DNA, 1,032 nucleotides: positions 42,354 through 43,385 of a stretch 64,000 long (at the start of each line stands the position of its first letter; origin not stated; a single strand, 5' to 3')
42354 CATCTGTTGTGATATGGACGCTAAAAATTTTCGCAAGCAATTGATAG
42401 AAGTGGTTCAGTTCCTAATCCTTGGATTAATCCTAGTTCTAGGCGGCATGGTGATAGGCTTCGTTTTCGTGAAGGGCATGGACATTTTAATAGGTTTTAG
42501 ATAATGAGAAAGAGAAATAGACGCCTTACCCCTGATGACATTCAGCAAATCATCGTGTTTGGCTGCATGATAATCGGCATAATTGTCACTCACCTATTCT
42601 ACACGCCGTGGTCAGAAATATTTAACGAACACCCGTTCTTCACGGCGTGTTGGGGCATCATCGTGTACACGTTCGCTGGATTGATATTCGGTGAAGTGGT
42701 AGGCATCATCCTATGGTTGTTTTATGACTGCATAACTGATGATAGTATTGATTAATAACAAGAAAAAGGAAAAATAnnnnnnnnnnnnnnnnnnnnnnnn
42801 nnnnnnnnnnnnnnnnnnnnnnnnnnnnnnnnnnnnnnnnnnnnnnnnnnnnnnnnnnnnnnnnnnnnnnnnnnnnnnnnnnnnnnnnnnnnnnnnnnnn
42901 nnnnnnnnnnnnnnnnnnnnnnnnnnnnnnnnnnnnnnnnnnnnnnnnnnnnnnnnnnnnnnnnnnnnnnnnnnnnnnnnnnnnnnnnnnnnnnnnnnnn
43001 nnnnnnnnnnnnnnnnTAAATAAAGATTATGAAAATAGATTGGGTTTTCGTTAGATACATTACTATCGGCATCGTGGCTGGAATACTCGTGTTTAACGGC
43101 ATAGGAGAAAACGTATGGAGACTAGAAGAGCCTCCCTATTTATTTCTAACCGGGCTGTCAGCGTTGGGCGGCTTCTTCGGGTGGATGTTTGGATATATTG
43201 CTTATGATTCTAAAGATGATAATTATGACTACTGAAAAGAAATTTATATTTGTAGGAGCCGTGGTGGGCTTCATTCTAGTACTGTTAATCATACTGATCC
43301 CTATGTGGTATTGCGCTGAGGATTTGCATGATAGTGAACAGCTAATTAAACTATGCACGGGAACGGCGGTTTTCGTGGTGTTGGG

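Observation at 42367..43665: Tandem array of six paralogous small membrane proteins with acidic C-tails, immediately downstream of the control region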

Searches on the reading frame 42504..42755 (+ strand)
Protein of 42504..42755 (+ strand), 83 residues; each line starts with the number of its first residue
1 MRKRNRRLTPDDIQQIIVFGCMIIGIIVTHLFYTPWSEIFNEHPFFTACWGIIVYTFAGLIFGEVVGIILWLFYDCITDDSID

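Call 6: search_protein_families(library=phrogs, proteins=[window:42504-42755:+], max_evalue=1)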
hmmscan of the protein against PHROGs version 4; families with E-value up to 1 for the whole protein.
window:42504-42755:+ (83 aa): 0 families

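Call 7: search_protein_families(library=pfam, proteins=[window:42504-42755:+], max_evalue=1)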
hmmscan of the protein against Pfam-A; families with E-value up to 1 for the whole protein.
window:42504-42755:+ (83 aa): 6 families
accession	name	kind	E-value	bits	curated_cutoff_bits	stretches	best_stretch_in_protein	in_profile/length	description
PF02674.22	Colicin_V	-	0.0019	18.6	29.3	1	13-70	22-82/144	Colicin V production protein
PF05529.17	Bap31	-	0.0026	18.1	22.7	1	14-78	4-67/138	Bap31/Bap29 transmembrane region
PF08566.15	Pam17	-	0.028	14.8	25.4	1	2-73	28-99/165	Mitochondrial import protein Pam17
PF01595.25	CNNM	-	0.059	13.5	28.4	1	21-66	64-104/181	Cyclin M transmembrane N-terminal domain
PF24408.1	wHTH-Calcineurin_assc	-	0.15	12.4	27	0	24-44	17-37/56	wHTH-Calcineurin_assc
PF14990.11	DUF4516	-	0.23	11.6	27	1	18-39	17-38/46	Domain of unknown function (DUF4516)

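Call 12: find_homologous_proteins(query=A1, max_evalue=0.01)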
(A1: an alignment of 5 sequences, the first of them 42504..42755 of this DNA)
Query A1 (5 sequences) (83 aa, profile of the alignment): 17 proteins with E <= 0.01 among 817 candidates.
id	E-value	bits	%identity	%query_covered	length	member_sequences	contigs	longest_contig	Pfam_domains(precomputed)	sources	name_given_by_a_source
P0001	2.0e-30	123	80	96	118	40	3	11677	-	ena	-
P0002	3.1e-24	103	60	12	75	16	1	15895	-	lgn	-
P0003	4.7e-23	99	90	100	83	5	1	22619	-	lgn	-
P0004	3.4e-22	97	89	100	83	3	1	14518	-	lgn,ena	-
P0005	1.5e-21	95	92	100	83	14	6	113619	-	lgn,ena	-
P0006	1.3e-19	88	82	100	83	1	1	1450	-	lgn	-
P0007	1.4e-19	88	32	51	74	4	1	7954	-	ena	-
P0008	7.0e-18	83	80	100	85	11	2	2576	-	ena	-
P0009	1.7e-17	82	-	-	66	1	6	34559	-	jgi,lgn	jgi:hypothetical protein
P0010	2.1e-17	81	-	-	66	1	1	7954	-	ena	-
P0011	3.9e-17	80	-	-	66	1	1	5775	-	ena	-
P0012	6.7e-17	80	30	72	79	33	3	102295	-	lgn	-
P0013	7.0e-17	80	30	72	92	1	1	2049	-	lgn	-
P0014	3.3e-15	74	-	-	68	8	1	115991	-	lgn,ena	-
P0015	9.5e-10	57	24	88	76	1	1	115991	-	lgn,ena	-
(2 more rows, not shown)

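Call 14: find_encoding_contigs(protein=P0005, flank=6000, max_places=6)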
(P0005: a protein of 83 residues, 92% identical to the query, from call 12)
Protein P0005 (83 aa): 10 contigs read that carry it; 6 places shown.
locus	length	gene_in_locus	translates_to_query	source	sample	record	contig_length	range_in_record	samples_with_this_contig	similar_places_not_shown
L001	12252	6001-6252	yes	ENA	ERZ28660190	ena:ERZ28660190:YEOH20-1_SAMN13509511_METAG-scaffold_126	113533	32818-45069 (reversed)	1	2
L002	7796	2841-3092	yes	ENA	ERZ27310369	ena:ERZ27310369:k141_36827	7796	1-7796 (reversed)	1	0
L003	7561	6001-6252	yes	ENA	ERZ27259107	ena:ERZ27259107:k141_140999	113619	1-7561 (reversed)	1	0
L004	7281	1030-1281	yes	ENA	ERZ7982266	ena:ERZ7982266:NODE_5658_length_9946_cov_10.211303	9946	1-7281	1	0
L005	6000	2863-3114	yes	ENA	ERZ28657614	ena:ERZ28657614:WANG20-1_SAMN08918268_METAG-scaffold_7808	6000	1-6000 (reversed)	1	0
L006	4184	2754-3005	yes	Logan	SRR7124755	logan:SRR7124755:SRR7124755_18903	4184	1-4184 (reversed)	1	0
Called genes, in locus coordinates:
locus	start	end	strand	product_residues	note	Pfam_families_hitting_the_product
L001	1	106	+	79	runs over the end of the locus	-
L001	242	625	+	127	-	-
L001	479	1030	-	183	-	-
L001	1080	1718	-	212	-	-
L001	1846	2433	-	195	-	-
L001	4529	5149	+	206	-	-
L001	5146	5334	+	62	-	-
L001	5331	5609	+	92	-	-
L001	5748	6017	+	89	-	-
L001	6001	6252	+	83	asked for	-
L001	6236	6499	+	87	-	-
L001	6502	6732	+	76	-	-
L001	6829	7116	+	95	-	-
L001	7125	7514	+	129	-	-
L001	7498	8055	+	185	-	-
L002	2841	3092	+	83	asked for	-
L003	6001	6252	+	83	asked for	-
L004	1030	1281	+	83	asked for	-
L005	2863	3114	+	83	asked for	-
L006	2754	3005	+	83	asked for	-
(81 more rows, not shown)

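Call 18: find_encoding_contigs(protein=P0014, flank=5000, max_places=5)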
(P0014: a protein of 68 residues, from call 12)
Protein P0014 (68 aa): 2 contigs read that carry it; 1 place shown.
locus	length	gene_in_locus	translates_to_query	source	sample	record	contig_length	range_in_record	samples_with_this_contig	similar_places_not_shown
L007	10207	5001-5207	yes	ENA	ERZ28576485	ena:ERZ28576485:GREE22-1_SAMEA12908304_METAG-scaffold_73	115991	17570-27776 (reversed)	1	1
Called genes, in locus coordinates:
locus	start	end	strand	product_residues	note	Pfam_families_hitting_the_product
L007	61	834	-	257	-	-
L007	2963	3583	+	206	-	-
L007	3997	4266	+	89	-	-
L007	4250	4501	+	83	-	-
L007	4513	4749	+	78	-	-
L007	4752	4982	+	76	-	-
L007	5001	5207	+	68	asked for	-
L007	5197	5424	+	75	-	-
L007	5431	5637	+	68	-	-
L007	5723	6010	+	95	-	-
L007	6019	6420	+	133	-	-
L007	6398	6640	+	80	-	-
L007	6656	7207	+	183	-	-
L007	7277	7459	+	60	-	-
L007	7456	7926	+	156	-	-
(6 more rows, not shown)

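Call 19: find_encoding_contigs(protein=P0001, flank=5000, max_places=4)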
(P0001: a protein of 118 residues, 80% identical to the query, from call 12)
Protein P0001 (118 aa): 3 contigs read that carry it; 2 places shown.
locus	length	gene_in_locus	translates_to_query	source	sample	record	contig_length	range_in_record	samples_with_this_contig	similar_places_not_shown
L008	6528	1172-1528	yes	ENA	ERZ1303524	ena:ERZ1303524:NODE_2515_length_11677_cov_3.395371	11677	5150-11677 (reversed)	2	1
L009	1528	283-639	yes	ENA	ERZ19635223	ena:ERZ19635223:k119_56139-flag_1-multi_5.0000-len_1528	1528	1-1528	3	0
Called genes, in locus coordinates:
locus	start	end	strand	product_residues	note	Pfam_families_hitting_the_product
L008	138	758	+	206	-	-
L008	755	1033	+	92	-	-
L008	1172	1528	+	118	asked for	-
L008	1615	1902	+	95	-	-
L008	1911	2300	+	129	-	-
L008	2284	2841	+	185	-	-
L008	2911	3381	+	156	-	-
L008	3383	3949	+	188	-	-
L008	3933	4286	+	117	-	-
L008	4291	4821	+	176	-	PF01832:Glucosaminidase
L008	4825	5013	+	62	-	-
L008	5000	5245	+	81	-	-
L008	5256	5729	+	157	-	-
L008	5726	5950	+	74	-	-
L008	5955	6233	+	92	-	-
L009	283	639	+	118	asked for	-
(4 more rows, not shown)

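Call 20: find_encoding_contigs(protein=P0003, flank=5000, max_places=4)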
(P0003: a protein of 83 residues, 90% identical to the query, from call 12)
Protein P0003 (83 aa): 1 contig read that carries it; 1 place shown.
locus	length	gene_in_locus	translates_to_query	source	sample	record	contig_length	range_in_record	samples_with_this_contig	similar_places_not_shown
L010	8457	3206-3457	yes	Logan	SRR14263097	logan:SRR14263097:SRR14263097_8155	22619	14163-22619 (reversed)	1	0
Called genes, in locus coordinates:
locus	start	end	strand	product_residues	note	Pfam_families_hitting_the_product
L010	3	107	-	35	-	?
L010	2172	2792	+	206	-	-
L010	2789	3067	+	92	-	-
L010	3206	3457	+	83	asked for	-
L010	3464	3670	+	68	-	-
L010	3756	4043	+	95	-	-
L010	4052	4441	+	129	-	-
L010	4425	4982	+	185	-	-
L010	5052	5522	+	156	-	-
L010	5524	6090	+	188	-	-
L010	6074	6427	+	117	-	-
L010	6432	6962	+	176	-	PF01832:Glucosaminidase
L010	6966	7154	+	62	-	-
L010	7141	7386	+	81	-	-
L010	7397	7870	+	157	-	-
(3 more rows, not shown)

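Call 22: find_encoding_contigs(protein=P0009, flank=5000, max_places=6)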
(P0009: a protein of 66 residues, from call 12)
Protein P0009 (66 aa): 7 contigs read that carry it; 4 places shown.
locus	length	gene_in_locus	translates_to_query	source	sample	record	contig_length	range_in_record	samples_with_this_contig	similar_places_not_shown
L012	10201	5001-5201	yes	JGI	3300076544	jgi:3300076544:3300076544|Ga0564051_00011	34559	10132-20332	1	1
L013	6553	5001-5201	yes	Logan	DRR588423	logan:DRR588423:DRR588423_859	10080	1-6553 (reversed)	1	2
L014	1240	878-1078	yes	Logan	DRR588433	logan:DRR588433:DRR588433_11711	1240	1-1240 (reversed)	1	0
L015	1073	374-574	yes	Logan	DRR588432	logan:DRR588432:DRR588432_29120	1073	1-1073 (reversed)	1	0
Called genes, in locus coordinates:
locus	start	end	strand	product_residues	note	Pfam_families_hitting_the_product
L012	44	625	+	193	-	-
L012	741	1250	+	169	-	PF13004:BACON (weak)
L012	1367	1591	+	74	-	PF13004:BACON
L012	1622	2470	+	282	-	-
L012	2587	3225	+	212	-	PF13004:BACON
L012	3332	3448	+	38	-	-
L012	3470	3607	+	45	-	-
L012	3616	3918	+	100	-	-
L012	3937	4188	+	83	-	-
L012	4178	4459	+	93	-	-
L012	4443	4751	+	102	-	-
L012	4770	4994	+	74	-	-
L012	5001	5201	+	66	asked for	-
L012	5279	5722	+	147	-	-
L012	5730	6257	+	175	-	-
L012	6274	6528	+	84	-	-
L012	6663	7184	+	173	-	-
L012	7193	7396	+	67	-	-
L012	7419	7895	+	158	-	-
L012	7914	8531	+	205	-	PF00210:Ferritin, PF02915:Rubrerythrin (weak)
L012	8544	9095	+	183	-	-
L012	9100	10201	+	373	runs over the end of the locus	-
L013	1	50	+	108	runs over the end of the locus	-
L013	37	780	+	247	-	-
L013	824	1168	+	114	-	-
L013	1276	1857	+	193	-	-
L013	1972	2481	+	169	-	PF13004:BACON (weak)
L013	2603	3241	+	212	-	PF13004:BACON, PF19190:BACON_2 (faint)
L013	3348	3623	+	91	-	-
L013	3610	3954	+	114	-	-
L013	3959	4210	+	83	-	-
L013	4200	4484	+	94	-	-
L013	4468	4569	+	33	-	-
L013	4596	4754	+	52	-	-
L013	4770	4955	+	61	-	-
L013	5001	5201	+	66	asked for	-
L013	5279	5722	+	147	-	-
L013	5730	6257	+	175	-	-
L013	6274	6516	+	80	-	-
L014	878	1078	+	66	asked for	-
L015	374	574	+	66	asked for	-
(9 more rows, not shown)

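Call 23: find_encoding_contigs(protein=P0012, flank=5000, max_places=6)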
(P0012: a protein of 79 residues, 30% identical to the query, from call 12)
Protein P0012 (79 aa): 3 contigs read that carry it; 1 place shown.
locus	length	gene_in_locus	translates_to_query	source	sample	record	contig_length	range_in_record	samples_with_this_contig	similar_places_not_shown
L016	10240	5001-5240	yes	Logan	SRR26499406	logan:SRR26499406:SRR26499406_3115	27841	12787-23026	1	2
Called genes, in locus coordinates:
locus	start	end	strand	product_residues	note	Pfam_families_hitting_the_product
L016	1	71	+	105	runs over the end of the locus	-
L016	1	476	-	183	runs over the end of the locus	-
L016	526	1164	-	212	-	-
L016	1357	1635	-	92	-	-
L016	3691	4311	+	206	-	-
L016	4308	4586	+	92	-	-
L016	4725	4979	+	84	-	-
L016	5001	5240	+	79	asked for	-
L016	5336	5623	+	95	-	-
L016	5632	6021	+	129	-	-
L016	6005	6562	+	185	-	-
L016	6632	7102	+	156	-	-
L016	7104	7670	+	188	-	-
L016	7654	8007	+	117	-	-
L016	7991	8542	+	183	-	PF01832:Glucosaminidase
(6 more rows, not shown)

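Call 24: find_encoding_contigs(protein=P0007, flank=5000, max_places=4)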
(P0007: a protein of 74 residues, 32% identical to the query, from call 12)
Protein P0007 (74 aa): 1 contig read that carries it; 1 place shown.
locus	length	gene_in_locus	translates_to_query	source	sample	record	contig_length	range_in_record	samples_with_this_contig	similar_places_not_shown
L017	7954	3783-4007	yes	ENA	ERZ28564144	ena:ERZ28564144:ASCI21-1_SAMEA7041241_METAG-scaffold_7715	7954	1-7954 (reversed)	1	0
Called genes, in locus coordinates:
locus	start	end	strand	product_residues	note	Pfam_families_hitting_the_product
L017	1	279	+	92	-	?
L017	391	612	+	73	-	PF13004:BACON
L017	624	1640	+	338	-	-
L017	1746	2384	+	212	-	PF13004:BACON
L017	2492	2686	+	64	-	-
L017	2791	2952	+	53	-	-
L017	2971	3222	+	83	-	-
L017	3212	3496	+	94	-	-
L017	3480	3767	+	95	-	-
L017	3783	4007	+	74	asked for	-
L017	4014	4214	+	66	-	-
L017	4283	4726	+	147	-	-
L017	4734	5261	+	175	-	-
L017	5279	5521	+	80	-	-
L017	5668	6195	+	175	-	-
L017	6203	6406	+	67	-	-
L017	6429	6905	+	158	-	-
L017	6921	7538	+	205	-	PF00210:Ferritin, PF02915:Rubrerythrin (weak)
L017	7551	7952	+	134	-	?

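Call 36: search_protein_families(library=padloc, proteins=[window:42504-42755:+], max_evalue=0.1)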
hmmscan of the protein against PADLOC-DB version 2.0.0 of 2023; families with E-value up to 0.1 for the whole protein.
window:42504-42755:+ (83 aa): 0 families

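Call 69: search_protein_families(library=ncbifam, proteins=[window:42504-42755:+], max_evalue=1)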
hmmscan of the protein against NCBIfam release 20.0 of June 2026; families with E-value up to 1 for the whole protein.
window:42504-42755:+ (83 aa): 2 families
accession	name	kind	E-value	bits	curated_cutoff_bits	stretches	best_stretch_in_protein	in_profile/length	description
NF040783.1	DVU0150_fam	equivalog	0.01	16.2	70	1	35-70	49-84/99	DVU0150 family protein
TIGR04518.1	ECF_S_folT_fam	subfamily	0.64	9.8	60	0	14-77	5-62/163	folate family ECF transporter S component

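Call 70: find_encoding_contigs(protein=window:42504-42755:+, flank=3000, max_places=8)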
Protein window:42504-42755:+ (83 aa): 23 contigs read that carry it; 8 places shown.
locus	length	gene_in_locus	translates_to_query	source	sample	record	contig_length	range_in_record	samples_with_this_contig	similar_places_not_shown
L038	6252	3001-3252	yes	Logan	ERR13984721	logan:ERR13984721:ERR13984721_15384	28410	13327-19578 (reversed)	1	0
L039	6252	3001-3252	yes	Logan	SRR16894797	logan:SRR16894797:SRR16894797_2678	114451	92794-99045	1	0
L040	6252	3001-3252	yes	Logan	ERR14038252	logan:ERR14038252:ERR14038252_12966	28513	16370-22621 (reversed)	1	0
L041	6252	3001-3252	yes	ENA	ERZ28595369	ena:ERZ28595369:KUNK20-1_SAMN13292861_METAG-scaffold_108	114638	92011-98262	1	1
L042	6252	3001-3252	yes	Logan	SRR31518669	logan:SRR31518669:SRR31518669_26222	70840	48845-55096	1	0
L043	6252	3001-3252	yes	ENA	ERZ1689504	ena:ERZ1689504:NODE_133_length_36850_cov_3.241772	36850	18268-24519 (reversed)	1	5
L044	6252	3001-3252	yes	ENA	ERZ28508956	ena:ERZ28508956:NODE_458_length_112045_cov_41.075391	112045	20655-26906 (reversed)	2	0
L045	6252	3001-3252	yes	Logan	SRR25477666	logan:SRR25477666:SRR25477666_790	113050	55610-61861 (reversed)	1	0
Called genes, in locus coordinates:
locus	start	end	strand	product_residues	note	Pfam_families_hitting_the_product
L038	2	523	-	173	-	-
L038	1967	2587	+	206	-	-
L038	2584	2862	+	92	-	-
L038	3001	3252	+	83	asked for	-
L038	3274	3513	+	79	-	-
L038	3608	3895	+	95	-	-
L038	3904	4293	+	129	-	-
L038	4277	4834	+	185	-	-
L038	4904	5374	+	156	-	-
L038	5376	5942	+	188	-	-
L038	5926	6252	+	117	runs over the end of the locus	-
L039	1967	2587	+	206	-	-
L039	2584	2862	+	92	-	-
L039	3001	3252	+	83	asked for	-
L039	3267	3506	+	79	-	-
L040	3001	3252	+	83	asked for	-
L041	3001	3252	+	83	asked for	-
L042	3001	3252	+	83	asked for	-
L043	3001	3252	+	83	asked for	-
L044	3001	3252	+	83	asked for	-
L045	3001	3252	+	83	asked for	-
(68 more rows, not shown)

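Call 71: find_encoding_contigs(protein=P0002, flank=3000, max_places=4)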
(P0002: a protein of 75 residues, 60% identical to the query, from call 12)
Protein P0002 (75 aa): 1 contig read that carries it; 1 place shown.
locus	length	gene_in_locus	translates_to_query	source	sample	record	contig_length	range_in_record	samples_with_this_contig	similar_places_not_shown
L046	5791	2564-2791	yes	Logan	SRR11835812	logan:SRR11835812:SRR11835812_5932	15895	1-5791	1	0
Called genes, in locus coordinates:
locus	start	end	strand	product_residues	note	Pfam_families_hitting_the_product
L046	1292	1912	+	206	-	-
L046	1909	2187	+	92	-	-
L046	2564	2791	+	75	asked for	-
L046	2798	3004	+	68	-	-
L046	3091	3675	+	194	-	-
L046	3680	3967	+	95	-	-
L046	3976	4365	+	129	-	-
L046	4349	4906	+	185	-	-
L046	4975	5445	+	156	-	-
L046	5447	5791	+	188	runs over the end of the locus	-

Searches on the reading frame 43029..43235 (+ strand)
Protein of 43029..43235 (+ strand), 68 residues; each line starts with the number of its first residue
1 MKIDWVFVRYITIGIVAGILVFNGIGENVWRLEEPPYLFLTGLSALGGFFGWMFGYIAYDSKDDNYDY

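Call 6: search_protein_families(library=phrogs, proteins=[window:43029-43235:+], max_evalue=1)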
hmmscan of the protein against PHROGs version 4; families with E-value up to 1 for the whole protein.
window:43029-43235:+ (68 aa): 0 families

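Call 7: search_protein_families(library=pfam, proteins=[window:43029-43235:+], max_evalue=1)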
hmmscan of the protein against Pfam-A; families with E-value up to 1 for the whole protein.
window:43029-43235:+ (68 aa): 0 families

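Call 36: search_protein_families(library=padloc, proteins=[window:43029-43235:+], max_evalue=0.1)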
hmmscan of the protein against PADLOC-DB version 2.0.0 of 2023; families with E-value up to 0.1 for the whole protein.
window:43029-43235:+ (68 aa): 0 families

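Call 69: search_protein_families(library=ncbifam, proteins=[window:43029-43235:+], max_evalue=1)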
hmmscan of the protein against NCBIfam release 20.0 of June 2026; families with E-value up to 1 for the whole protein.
window:43029-43235:+ (68 aa): 2 families
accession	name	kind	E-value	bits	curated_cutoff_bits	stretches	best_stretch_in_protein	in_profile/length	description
NF037955.1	mfs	subfamily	0.19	10.6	100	1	12-44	237-269/366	MFS transporter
NF052612.1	sll0565_fam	equivalog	0.63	10.5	50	1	5-21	86-102/106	sll0565 family protein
